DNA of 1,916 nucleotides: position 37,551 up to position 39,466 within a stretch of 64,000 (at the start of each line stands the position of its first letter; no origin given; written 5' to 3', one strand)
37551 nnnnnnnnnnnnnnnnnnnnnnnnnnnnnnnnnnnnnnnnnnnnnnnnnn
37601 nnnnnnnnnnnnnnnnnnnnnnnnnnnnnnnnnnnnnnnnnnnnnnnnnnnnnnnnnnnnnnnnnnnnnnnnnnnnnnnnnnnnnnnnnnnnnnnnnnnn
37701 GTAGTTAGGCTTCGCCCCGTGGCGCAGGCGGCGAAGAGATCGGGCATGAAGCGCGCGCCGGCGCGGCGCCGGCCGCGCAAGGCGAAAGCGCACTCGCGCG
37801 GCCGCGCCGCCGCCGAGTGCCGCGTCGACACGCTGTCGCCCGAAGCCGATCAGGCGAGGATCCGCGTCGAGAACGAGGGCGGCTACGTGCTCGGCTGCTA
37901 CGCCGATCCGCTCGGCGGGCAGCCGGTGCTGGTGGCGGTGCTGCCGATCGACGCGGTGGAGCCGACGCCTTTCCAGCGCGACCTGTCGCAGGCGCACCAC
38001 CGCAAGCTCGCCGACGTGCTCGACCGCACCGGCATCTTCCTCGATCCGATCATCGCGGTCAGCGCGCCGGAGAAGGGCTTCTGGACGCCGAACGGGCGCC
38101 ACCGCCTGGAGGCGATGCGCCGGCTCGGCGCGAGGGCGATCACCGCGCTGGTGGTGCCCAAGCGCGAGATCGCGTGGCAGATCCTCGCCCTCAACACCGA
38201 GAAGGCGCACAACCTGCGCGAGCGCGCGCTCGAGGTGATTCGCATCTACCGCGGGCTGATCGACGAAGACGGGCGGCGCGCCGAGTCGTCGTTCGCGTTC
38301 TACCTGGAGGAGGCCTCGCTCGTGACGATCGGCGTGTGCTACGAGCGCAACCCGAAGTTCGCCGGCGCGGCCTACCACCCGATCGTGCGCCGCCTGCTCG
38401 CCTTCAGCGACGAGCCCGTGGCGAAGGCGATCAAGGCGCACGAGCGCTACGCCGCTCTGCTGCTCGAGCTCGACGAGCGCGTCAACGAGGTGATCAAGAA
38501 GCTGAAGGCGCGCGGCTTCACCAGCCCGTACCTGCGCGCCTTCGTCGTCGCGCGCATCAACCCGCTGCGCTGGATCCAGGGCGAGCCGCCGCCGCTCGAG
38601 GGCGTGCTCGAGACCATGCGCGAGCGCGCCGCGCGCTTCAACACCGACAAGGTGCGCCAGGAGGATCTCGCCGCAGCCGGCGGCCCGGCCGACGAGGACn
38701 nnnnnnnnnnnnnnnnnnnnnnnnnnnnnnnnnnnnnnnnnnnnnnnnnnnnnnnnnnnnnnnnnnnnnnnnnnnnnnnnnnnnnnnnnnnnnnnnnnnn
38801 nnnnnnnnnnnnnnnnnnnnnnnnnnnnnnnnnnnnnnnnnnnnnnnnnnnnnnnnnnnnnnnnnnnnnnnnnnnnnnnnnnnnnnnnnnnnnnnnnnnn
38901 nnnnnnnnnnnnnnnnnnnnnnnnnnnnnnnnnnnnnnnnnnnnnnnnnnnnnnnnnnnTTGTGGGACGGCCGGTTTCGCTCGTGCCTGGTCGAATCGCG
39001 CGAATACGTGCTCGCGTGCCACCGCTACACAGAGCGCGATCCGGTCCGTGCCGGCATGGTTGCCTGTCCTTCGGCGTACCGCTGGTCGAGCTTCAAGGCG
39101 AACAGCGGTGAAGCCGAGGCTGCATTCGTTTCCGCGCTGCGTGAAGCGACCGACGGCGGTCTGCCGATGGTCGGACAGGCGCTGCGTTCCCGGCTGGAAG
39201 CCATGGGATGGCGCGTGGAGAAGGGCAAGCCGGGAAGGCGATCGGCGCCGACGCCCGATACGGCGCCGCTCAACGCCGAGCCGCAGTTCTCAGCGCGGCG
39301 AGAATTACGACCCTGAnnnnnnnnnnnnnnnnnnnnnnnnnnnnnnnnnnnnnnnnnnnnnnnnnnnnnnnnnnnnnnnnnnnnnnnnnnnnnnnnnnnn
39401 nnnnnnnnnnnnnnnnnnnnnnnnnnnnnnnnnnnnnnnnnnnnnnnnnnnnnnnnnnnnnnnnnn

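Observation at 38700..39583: Decaying RAYT locus bounded by 25-bp perfect inverted repeats, with a third internal copy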

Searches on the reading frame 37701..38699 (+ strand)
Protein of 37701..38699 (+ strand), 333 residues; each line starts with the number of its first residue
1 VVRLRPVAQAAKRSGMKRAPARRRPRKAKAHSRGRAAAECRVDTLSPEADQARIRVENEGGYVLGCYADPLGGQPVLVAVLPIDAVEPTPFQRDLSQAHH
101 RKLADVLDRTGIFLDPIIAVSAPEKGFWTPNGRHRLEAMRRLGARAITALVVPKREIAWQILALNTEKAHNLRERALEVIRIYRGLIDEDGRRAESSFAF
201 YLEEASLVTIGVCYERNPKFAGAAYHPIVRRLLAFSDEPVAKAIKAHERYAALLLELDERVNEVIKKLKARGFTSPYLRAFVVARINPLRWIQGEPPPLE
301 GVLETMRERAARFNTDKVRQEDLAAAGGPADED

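Call 7: search_protein_families(library=pfam, proteins=[window:37701-38699:+], max_evalue=0.1)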
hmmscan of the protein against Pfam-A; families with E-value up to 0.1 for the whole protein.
window:37701-38699:+ (333 aa): 2 families
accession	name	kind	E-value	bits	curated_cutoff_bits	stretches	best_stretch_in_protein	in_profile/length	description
PF03709.21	OKR_DC_1_N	-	0.023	15.4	29.3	1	240-276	29-65/111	Orn/Lys/Arg decarboxylase, N-terminal domain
PF02195.25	ParB_N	-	0.076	13.5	26.3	0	79-153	4-79/95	ParB N-terminal domain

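Call 12: search_protein_families(library=ncbifam, proteins=[window:37701-38699:+], max_evalue=1)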
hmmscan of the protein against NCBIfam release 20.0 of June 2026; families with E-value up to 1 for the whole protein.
window:37701-38699:+ (333 aa): 2 families
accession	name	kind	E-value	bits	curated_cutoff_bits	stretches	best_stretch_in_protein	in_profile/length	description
TIGR04285.1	nucleoid_noc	exception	0.0019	17.6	315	1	78-164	2-88/255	nucleoid occlusion protein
NF053625.1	SerKinSerKArch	equivalog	0.008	15.3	380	1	93-152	28-88/244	ADP-dependent L-serine kinase SerK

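Call 41: find_related_loci(query=window:37701-38699:+, collection=genome_contigs, flank=4000)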
Query window:37701-38699:+ (333 aa) in genome_contigs; peptide patterns used: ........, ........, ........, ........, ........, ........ (x = any residue, [..] = any of these).
462 stretches matched a pattern; 108 encode a relative of the query (tblastn E <= 1e-3); the best 80 are kept; 80 distinct loci.
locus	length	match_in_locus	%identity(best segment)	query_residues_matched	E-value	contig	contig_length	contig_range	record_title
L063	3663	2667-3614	86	18-333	0e+0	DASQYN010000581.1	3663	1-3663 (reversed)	MAG TPA_asm: Burkholderiales bacterium isolate SMAG_U11066 k141_111146, whole genome shotgun sequence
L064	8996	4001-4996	86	2-333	0e+0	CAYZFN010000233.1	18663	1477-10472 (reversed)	MAG TPA_asm: uncultured Enterobacteriaceae bacterium isolate binchicken_co279_116 genome assembly, contig: k141_4260342,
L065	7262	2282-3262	84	7-333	3e-173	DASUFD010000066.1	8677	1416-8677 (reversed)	MAG TPA_asm: Burkholderiales bacterium isolate SMAG_U1370 k141_1930346, whole genome shotgun sequence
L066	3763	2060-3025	77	12-333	2e-177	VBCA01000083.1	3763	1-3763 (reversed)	MAG: Betaproteobacteria bacterium isolate BP_5 14_0919_02_20cm_scaffold_17639, whole genome shotgun sequence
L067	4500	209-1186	76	7-332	9e-174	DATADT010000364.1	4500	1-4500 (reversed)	MAG TPA_asm: Burkholderiales bacterium isolate SMAG_U6757 k141_5322813, whole genome shotgun sequence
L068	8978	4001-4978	76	7-332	1e-168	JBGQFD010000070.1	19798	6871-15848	MAG: Gammaproteobacteria bacterium isolate OBJ2_061818_090_61 k141_2631195_length_19798_cov_16.0002, whole genome shotgu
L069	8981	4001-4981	74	7-333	1e-168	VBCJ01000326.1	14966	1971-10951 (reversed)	MAG: Betaproteobacteria bacterium isolate BP_14 14_0903_05_40cm_scaffold_5983, whole genome shotgun sequence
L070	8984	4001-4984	76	5-332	4e-168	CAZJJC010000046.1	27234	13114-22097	MAG TPA_asm: uncultured Enterobacteriaceae bacterium isolate binchicken_co31_55 genome assembly, contig: k141_3726708, w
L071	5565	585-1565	76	7-333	2e-168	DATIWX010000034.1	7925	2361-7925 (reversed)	MAG TPA_asm: Burkholderiales bacterium isolate SMAG_U15234 k141_2497706, whole genome shotgun sequence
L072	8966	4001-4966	75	12-333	9e-167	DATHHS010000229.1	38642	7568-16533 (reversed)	MAG TPA_asm: Burkholderiales bacterium isolate SMAG_U12506 k141_495178, whole genome shotgun sequence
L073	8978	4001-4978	79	7-332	4e-166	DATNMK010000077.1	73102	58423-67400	MAG TPA_asm: Burkholderiales bacterium isolate SMAG_U11477 k141_479841, whole genome shotgun sequence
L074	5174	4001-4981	74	7-333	4e-167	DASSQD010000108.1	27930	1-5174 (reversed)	MAG TPA_asm: Burkholderiales bacterium isolate SMAG_U453 k141_461324, whole genome shotgun sequence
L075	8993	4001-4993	75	2-332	4e-166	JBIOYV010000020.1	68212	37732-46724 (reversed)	MAG: Burkholderiales bacterium isolate MAG021 k127_1496839, whole genome shotgun sequence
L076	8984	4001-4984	73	7-332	2e-165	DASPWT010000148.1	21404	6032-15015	MAG TPA_asm: Burkholderiales bacterium isolate SMAG_U11548 k141_1222399, whole genome shotgun sequence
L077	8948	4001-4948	76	8-323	2e-165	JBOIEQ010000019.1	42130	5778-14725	MAG: Burkholderiales bacterium isolate SE1500_metabat2.bin.10 NODE_171_length_42130_cov_1.469181, whole genome shotgun s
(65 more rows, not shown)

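Call 56: search_solved_structures(query=L065:3355-4077:+, max_evalue=0.01, show_alignments=1)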
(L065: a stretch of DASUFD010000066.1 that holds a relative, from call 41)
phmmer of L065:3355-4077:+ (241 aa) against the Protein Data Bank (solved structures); distinct sequences matched with E-value up to 0.01: 1.
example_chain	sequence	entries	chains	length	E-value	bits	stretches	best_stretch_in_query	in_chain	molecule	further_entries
4er8_A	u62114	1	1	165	0.003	20.4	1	39-146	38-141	TnpArep for protein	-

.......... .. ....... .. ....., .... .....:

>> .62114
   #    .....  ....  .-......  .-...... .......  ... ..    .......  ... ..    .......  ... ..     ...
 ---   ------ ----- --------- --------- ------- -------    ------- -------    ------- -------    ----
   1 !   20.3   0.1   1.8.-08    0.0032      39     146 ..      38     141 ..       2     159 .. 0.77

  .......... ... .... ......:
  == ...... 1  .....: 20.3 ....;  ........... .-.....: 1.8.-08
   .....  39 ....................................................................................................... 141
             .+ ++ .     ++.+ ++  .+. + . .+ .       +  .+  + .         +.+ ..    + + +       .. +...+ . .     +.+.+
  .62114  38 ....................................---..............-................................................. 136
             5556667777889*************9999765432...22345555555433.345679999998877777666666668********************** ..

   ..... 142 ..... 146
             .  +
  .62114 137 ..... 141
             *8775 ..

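Call 57: search_protein_families(library=pfam, proteins=[L065:3355-4077:+], max_evalue=0.01)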
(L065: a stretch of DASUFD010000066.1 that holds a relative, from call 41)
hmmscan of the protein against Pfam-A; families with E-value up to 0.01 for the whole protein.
L065:3355-4077:+ (241 aa): 1 family
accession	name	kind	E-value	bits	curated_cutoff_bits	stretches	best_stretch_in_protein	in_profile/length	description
PF01797.21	Y1_Tnp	-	7.7e-15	55.5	23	1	13-122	6-119/121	Transposase IS200 like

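Call 58: search_protein_families(library=ncbifam, proteins=[L065:3355-4077:+], max_evalue=0.01)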
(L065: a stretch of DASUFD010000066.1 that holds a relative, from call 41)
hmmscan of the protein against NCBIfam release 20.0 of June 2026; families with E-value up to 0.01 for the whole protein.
L065:3355-4077:+ (241 aa): 2 families
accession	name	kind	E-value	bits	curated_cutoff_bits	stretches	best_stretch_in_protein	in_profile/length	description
NF047646.1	REP_Tyr_transpos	equivalog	3.1e-20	72.6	80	1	5-140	3-146/146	REP-associated tyrosine transposase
NF033573.1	transpos_IS200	equivalog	0.00011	22.4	55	1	12-102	11-101/126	IS200/IS605 family transposase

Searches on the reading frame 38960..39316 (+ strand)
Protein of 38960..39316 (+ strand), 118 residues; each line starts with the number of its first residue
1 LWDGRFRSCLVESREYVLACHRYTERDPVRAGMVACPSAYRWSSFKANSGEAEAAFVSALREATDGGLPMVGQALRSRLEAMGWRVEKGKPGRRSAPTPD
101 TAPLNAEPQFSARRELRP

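Call 7: search_protein_families(library=pfam, proteins=[window:38960-39316:+], max_evalue=0.1)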
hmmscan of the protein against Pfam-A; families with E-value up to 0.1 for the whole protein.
window:38960-39316:+ (118 aa): 1 family
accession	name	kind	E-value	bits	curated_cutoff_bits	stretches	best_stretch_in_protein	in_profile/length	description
PF11612.13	T2SSJ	-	0.044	14.5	28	1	66-105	43-83/140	Type II secretion system (T2SS), protein J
